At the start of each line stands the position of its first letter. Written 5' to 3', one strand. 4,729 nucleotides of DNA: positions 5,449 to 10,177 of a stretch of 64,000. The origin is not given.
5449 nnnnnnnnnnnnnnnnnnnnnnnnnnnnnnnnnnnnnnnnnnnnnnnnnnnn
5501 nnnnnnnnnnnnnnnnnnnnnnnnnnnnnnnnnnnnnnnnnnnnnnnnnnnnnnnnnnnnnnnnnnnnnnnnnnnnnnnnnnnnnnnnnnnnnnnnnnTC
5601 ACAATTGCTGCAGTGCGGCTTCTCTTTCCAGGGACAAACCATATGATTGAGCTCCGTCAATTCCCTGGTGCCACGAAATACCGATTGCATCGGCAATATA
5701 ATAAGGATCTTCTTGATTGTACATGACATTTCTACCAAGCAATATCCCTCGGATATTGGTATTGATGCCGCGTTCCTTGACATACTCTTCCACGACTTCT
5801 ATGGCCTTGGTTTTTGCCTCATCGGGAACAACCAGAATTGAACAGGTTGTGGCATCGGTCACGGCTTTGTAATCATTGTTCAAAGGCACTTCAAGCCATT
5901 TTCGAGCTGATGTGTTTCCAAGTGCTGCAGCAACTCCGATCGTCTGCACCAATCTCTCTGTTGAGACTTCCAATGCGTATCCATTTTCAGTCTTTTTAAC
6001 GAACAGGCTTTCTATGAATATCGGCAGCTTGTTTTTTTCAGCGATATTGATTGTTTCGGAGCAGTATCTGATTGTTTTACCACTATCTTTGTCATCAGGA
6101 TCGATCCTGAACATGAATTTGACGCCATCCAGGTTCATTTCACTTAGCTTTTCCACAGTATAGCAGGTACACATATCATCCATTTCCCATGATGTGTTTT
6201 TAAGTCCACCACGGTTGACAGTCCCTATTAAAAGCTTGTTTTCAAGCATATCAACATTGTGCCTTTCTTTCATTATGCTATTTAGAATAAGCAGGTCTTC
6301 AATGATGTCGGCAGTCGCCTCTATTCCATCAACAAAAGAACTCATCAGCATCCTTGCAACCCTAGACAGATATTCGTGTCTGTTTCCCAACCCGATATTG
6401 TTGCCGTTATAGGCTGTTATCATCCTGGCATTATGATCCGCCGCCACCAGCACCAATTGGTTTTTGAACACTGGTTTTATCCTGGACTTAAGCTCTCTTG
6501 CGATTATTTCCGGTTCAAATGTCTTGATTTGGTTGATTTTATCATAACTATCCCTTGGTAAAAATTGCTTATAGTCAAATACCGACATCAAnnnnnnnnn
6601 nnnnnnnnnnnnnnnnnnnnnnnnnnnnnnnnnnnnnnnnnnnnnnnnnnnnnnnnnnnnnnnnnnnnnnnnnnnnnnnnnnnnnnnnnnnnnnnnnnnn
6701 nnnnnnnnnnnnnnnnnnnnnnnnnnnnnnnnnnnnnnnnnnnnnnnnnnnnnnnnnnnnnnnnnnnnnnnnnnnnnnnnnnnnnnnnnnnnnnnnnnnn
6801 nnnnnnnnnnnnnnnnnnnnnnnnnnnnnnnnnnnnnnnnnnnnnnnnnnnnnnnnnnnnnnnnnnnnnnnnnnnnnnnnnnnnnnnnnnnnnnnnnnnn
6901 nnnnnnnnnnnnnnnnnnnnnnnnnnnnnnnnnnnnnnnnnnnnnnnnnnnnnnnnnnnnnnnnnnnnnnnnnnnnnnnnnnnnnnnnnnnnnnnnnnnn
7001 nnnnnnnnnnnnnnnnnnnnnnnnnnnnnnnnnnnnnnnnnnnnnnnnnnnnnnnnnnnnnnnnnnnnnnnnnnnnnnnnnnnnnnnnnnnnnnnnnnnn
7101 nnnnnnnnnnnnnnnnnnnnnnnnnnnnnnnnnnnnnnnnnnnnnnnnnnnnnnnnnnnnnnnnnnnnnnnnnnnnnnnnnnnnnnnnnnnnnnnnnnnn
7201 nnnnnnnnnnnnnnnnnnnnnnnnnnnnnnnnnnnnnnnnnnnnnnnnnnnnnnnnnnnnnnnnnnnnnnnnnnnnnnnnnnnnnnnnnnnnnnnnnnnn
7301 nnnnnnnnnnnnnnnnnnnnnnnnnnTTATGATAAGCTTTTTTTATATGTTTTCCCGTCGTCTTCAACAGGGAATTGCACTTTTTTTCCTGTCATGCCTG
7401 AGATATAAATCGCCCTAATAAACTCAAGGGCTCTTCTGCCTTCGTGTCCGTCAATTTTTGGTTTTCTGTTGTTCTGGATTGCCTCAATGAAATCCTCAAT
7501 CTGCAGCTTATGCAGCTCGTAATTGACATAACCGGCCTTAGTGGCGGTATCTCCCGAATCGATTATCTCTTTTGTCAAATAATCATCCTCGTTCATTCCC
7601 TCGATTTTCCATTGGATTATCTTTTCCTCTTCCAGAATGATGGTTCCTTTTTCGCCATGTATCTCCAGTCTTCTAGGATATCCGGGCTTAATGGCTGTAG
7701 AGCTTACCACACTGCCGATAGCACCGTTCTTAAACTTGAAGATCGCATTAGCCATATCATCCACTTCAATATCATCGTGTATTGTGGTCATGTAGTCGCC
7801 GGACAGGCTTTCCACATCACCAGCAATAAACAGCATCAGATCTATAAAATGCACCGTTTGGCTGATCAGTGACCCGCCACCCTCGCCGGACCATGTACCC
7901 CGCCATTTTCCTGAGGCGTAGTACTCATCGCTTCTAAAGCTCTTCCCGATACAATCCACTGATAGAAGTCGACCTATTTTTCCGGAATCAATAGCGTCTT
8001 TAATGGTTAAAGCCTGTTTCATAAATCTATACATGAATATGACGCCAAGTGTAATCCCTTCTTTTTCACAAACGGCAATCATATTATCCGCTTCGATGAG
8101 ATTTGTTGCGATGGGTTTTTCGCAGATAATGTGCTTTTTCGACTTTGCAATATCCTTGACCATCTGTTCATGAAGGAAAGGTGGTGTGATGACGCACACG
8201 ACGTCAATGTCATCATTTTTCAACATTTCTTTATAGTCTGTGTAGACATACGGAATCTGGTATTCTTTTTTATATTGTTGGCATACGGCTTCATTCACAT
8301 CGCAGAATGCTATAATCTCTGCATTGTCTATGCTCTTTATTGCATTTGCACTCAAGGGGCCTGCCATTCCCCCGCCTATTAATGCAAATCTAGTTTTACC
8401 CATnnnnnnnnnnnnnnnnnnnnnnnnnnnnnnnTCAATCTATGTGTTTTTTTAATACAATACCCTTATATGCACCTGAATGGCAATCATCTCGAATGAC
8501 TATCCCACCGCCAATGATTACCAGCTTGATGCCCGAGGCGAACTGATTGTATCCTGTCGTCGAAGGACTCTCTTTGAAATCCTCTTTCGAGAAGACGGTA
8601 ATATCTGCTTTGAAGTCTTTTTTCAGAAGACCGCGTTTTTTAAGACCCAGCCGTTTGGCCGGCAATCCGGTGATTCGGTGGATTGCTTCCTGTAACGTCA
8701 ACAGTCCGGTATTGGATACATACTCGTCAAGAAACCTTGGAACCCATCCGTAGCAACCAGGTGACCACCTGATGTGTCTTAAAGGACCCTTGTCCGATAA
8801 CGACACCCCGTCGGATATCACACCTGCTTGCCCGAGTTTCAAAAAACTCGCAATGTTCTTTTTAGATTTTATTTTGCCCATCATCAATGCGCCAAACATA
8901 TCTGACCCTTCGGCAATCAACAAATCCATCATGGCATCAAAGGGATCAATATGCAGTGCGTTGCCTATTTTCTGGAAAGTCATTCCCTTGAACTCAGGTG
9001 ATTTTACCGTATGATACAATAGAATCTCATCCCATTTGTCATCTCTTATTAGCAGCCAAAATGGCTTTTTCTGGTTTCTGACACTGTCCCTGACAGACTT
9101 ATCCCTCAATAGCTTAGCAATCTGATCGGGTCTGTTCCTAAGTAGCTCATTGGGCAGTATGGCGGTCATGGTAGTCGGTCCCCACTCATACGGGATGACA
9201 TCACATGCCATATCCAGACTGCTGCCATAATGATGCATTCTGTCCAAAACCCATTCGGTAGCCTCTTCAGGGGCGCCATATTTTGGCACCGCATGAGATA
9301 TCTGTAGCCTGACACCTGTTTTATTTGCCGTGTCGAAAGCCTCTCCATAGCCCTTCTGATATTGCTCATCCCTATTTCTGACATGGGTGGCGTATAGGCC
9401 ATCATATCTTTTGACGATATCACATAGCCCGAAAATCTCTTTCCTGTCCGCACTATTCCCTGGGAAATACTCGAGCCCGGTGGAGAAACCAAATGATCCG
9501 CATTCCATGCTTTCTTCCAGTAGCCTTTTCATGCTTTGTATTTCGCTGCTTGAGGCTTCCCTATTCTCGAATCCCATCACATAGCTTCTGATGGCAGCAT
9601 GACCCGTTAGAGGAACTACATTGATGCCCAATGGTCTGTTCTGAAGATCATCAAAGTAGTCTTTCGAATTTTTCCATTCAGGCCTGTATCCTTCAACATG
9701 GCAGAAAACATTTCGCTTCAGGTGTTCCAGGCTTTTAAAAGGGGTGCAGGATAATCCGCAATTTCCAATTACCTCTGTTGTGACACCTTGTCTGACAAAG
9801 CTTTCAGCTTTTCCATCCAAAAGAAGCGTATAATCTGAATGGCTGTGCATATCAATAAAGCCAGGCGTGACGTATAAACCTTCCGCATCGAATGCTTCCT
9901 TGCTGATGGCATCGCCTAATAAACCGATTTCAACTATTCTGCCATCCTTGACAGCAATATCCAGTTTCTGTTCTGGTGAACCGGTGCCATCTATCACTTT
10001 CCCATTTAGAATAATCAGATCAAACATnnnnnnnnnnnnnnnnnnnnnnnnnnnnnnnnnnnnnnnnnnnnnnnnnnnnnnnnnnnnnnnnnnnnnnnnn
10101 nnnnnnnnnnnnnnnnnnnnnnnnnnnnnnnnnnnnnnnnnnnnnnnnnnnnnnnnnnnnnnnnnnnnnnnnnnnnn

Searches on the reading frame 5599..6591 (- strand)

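Call 42: search_protein_families(library=pfam, proteins=[window:5599-6591:-], max_evalue=0.000001)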
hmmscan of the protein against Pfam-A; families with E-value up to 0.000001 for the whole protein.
window:5599-6591:- (330 aa): 1 family
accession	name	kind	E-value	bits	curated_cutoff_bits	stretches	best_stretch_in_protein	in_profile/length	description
PF22649.2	Cgl0159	-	1.4e-55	188.8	27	1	45-295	2-241/251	Cgl0159-like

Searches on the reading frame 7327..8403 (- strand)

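Call 42: search_protein_families(library=pfam, proteins=[window:7327-8403:-], max_evalue=0.000001)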
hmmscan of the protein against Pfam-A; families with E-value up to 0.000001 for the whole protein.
window:7327-8403:- (358 aa): 3 families
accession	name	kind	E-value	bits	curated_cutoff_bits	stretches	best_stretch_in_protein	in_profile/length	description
PF22725.1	GFO_IDH_MocA_C3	-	2.6e-30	105.4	27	1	132-255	2-123/124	GFO/IDH/MocA C-terminal domain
PF01408.29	GFO_IDH_MocA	-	1.1e-28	100.8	24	1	5-122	2-119/120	Oxidoreductase family, NAD-binding Rossmann fold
PF02894.22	GFO_IDH_MocA_C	-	1.8e-24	87.2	22.9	1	135-343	1-217/218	Oxidoreductase family, C-terminal alpha/beta domain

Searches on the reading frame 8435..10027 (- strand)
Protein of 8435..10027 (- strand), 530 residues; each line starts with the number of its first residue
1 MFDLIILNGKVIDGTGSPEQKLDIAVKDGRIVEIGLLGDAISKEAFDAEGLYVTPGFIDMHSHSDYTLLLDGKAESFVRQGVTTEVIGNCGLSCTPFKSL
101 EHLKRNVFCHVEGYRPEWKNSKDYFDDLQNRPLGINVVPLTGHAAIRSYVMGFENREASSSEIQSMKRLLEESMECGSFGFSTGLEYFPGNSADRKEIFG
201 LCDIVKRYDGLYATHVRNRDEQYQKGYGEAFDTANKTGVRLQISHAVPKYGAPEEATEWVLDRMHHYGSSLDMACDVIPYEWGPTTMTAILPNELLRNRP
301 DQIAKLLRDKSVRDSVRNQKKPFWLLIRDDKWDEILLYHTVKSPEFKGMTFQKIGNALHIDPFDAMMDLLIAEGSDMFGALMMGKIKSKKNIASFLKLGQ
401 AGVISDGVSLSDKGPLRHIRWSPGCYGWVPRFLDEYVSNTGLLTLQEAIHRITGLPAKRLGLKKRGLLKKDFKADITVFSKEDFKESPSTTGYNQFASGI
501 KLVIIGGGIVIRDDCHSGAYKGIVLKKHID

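Call 42: search_protein_families(library=pfam, proteins=[window:8435-10027:-], max_evalue=0.000001)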
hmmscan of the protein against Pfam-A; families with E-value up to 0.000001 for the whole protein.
window:8435-10027:- (530 aa): 2 families
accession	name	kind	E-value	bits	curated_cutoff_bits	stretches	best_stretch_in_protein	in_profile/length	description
PF07969.17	Amidohydro_3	-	1.2e-21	78.2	29.7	2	45-244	2-206/472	Amidohydrolase family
PF01979.26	Amidohydro_1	-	6.2e-08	32.7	25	0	52-218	1-157/345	Amidohydrolase family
